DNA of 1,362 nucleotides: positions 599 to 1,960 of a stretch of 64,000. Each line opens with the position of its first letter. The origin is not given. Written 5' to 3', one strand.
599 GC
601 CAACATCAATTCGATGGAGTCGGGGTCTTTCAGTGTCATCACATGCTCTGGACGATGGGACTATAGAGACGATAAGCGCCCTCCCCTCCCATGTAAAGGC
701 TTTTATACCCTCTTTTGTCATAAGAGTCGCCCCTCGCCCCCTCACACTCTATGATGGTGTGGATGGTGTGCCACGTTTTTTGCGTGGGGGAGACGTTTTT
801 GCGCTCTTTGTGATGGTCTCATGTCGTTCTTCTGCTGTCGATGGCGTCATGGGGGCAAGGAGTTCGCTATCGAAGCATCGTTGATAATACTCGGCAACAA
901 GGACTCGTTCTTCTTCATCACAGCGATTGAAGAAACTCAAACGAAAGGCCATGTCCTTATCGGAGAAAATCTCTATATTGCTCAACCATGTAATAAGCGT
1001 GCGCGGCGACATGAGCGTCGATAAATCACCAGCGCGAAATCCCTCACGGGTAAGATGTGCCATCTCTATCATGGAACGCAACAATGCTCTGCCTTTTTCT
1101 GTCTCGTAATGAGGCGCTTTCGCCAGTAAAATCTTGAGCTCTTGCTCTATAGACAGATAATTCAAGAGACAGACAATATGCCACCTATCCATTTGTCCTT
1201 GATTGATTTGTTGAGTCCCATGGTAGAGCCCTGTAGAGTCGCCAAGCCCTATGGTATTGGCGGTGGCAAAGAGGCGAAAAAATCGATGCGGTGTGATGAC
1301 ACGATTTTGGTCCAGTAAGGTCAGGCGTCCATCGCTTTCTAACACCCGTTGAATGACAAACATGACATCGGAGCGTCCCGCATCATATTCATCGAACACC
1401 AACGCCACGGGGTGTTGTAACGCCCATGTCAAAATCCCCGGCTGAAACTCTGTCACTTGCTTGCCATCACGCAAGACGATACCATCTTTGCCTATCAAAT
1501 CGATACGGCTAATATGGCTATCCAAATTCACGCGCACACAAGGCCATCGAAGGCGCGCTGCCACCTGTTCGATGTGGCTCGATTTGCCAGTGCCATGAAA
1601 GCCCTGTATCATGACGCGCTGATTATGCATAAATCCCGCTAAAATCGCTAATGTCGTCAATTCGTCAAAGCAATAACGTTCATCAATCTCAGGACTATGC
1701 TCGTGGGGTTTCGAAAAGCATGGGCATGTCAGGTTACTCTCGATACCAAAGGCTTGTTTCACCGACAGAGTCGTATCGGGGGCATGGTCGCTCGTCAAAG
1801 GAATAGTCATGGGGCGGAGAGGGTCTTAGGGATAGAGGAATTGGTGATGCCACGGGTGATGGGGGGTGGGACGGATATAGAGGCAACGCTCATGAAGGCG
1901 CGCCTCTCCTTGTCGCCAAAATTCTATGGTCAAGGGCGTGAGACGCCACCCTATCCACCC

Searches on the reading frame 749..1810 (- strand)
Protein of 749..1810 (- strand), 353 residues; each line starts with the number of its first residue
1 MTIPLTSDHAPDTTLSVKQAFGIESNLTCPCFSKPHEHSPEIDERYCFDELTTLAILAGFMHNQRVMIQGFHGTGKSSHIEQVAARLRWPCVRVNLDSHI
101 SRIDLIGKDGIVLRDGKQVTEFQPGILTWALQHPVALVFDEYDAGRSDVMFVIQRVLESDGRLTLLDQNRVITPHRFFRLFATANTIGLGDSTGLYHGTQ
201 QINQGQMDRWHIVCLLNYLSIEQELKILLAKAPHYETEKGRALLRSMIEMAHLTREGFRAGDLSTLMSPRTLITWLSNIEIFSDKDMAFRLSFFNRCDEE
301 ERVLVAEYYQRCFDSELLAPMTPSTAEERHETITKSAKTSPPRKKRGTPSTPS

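Call 47: find_encoding_contigs(protein=window:749-1810:-, flank=10000, max_places=2)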
Protein window:749-1810:- (353 aa): 2 contigs read that carry it; 1 place shown.
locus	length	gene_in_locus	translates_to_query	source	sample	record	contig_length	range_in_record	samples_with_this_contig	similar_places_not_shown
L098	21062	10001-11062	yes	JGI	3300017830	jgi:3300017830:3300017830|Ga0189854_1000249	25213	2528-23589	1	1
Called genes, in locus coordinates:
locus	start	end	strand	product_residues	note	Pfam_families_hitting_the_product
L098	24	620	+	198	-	PF06181:Urate_ox_N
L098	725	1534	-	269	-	PF01209:Ubie_methyltran (faint), PF08242:Methyltransf_12 (weak), PF13649:Methyltransf_25 (weak), PF08241:Methyltransf_11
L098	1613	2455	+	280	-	PF18912:DZR_2, PF00156:Pribosyltran (weak)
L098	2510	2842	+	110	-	PF00462:Glutaredoxin, PF13417:GST_N_3 (weak)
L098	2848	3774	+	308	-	PF00795:CN_hydrolase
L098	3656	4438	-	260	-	PF13489:Methyltransf_23, PF02353:CMAS, PF05175:MTS (weak), PF06325:PrmA (weak), PF13847:Methyltransf_31, PF08241:Methyltransf_11, PF08242:Methyltransf_12, PF13649:Methyltransf_25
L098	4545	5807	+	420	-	PF00696:AA_kinase, PF01842:ACT, PF22468:ACT_9, PF22629:ACT_AHAS_ss (faint), PF01842:ACT (weak), PF13840:ACT_7, PF22468:ACT_9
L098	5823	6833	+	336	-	PF00478:IMPDH (weak), PF03060:NMO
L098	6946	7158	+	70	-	PF01783:Ribosomal_L32p, PF13248:Zn_ribbon_3 (faint)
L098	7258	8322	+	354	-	PF02504:FA_synthesis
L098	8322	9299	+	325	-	PF00108:Thiolase_N (weak), PF08545:ACP_syn_III, PF08541:ACP_syn_III_C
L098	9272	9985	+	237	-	PF12766:Pyridox_oxase_2, PF01243:PNPOx_N, PF10590:PNP_phzG_C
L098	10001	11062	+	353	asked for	PF12556:CobS_N, PF07728:AAA_5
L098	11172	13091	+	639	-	PF06213:CobT, PF11775:CobT_C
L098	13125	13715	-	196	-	PF12796:Ank_2, PF13606:Ank_3 (faint), PF13637:Ank_4, PF13857:Ank_5 (weak), PF00023:Ank (weak), PF12796:Ank_2 (weak)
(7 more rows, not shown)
